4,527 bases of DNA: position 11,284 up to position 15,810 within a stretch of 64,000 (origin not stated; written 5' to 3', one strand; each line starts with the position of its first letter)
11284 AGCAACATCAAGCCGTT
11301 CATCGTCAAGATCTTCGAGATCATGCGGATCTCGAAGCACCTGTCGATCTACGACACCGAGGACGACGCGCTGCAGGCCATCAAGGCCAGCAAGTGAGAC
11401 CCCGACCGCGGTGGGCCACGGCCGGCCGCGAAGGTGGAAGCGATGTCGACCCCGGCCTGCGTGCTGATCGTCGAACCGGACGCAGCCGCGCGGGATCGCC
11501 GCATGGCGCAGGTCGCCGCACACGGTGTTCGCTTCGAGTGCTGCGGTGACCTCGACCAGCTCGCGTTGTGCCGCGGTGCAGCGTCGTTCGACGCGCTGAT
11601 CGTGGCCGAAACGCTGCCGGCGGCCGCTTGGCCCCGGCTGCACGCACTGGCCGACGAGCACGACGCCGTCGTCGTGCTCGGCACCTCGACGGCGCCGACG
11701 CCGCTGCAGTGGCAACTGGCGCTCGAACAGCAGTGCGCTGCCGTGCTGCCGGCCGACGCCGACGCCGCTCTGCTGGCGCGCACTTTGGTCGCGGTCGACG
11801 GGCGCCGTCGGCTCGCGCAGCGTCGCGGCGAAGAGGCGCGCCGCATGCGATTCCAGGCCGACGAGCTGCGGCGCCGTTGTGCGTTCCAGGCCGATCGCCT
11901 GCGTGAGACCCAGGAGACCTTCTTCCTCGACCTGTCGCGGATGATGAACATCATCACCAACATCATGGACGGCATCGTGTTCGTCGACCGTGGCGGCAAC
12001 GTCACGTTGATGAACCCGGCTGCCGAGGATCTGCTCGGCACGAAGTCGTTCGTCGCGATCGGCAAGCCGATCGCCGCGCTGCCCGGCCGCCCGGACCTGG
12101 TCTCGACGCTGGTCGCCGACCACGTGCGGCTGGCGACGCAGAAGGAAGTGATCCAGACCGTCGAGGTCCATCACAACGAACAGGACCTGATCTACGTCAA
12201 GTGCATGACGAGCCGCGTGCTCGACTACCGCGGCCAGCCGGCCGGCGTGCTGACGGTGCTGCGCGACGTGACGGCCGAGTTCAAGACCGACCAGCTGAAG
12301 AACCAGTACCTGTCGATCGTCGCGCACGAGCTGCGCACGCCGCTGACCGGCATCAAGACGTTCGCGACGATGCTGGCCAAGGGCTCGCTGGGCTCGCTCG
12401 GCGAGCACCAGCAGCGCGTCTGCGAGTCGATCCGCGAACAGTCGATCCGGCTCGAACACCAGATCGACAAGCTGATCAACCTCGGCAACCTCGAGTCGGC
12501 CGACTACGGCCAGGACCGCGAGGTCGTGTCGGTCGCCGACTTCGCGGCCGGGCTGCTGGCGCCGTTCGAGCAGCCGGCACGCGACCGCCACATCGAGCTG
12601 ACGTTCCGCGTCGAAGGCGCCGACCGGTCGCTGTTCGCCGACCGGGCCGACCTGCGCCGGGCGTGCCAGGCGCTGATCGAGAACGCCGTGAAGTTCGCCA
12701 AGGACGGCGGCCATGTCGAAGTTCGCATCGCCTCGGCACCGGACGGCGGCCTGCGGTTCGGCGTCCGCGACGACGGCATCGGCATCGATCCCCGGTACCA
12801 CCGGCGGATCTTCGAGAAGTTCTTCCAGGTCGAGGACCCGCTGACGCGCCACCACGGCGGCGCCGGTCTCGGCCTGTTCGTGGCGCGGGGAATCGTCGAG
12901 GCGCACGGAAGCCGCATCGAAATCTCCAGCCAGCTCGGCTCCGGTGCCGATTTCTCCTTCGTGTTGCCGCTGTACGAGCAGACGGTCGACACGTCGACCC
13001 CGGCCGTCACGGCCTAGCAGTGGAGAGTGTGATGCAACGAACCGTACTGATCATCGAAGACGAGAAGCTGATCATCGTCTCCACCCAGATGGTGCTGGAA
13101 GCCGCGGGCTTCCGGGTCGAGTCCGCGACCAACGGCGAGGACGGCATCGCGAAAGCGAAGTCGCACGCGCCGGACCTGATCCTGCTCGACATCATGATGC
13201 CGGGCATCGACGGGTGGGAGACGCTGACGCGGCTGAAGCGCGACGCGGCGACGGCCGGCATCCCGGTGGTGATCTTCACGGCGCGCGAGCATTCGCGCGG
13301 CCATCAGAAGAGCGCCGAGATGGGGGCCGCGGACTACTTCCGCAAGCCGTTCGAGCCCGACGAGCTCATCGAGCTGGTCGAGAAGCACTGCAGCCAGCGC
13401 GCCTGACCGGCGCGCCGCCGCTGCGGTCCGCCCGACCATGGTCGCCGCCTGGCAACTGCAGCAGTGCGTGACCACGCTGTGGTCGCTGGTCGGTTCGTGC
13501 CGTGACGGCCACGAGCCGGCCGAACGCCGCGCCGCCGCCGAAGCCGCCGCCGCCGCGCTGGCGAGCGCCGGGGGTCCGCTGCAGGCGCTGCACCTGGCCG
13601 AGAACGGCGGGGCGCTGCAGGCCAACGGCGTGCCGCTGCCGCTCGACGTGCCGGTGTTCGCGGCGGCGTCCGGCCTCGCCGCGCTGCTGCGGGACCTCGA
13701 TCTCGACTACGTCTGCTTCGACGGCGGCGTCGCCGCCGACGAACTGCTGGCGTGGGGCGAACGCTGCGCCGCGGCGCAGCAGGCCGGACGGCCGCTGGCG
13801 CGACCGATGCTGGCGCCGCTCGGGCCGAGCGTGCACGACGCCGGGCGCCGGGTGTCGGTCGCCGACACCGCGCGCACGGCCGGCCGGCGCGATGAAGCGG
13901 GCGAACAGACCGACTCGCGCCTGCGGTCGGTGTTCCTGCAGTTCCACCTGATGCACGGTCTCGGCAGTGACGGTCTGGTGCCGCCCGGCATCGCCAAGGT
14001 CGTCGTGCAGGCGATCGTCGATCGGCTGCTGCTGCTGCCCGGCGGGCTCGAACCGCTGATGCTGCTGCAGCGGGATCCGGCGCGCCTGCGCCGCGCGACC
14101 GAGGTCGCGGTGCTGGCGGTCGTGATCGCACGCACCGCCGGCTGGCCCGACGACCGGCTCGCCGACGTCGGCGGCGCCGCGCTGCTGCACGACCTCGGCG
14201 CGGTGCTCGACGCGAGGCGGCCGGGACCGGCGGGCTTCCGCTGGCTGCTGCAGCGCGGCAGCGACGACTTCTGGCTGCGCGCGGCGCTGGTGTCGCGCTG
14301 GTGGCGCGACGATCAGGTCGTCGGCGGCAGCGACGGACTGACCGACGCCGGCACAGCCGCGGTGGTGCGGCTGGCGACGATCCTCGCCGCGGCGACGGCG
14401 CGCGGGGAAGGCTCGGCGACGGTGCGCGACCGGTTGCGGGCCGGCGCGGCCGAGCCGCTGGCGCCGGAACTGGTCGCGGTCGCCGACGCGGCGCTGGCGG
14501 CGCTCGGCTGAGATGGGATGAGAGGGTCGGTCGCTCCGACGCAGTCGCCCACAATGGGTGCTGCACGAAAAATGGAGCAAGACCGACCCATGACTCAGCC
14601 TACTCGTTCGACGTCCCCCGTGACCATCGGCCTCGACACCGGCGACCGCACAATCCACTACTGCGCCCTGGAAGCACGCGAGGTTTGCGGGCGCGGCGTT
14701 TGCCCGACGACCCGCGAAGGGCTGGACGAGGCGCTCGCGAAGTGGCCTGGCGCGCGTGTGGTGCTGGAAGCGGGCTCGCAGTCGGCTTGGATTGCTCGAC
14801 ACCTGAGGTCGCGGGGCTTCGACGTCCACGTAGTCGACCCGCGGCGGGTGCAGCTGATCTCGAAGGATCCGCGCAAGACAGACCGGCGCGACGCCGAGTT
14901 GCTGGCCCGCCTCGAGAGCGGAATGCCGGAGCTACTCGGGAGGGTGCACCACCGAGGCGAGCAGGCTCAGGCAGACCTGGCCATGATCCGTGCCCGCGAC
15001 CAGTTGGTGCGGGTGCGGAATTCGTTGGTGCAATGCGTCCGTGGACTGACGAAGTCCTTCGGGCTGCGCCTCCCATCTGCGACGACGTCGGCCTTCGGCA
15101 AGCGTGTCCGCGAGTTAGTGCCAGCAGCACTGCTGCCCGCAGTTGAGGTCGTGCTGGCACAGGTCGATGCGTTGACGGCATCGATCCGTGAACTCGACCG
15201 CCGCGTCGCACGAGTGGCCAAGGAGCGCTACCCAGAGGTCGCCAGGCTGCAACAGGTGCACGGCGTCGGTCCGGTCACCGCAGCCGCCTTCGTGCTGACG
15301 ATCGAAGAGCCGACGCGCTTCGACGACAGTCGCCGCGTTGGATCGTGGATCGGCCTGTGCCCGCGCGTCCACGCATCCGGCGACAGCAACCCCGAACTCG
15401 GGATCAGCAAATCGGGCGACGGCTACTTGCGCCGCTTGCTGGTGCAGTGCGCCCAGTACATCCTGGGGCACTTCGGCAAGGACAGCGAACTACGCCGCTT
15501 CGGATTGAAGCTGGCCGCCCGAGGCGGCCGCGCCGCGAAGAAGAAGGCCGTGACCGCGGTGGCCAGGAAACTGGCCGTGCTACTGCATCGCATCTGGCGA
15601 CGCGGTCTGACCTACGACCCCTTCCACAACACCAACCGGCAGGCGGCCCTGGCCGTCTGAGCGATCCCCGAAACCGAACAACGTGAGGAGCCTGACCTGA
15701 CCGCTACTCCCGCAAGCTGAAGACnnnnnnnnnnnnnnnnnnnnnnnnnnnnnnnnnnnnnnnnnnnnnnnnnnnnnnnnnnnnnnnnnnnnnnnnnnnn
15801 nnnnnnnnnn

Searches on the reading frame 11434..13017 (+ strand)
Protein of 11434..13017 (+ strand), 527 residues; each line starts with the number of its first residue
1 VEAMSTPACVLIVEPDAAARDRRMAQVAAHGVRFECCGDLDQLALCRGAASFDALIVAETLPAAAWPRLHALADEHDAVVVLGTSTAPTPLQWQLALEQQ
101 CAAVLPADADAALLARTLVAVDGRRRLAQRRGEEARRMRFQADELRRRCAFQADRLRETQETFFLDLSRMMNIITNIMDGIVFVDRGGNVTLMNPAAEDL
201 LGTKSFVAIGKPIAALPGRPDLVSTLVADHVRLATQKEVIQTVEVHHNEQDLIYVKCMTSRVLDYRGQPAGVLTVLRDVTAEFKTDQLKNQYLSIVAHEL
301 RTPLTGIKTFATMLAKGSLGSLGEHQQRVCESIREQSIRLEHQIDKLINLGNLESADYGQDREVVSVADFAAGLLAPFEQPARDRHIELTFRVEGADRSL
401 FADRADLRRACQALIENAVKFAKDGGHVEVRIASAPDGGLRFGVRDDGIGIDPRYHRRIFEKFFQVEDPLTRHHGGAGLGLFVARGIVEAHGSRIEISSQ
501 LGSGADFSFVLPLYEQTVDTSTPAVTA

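Call 48: search_protein_families(library=pfam, proteins=[window:11434-13017:+], max_evalue=0.0001)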
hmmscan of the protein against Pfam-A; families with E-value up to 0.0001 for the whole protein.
window:11434-13017:+ (527 aa): 6 families
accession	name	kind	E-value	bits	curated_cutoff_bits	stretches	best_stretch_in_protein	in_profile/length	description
PF02518.31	HATPase_c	-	2.8e-26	92.6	26.4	1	403-514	2-110/111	Histidine kinase-, DNA gyrase B-, and HSP90-like ATPase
PF00512.31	HisKA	-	7.9e-15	55.1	26.9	1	289-355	2-65/66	His Kinase A (phospho-acceptor) domain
PF08448.16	PAS_4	-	2.8e-13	50.5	23.1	1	176-281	3-107/110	PAS fold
PF00989.32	PAS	-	1.7e-08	34.9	22.6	1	170-279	3-113/113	PAS fold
PF13188.13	PAS_8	-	2.5e-06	27.6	21.8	1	171-213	4-43/65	PAS domain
PF13426.13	PAS_9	-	5.8e-05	23.8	27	0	179-281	2-103/103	PAS domain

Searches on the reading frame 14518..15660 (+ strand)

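Call 48: search_protein_families(library=pfam, proteins=[window:14518-15660:+], max_evalue=0.0001)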
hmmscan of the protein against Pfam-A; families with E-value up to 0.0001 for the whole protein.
window:14518-15660:+ (380 aa): 2 families
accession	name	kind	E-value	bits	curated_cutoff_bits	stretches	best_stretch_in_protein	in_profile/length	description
PF02371.22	Transposase_20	-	1.2e-21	77.3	21.3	1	242-316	2-76/87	Transposase IS116/IS110/IS902 family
PF01548.23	DEDD_Tnp_IS110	-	2.6e-13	50.5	29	1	37-176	1-148/155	Transposase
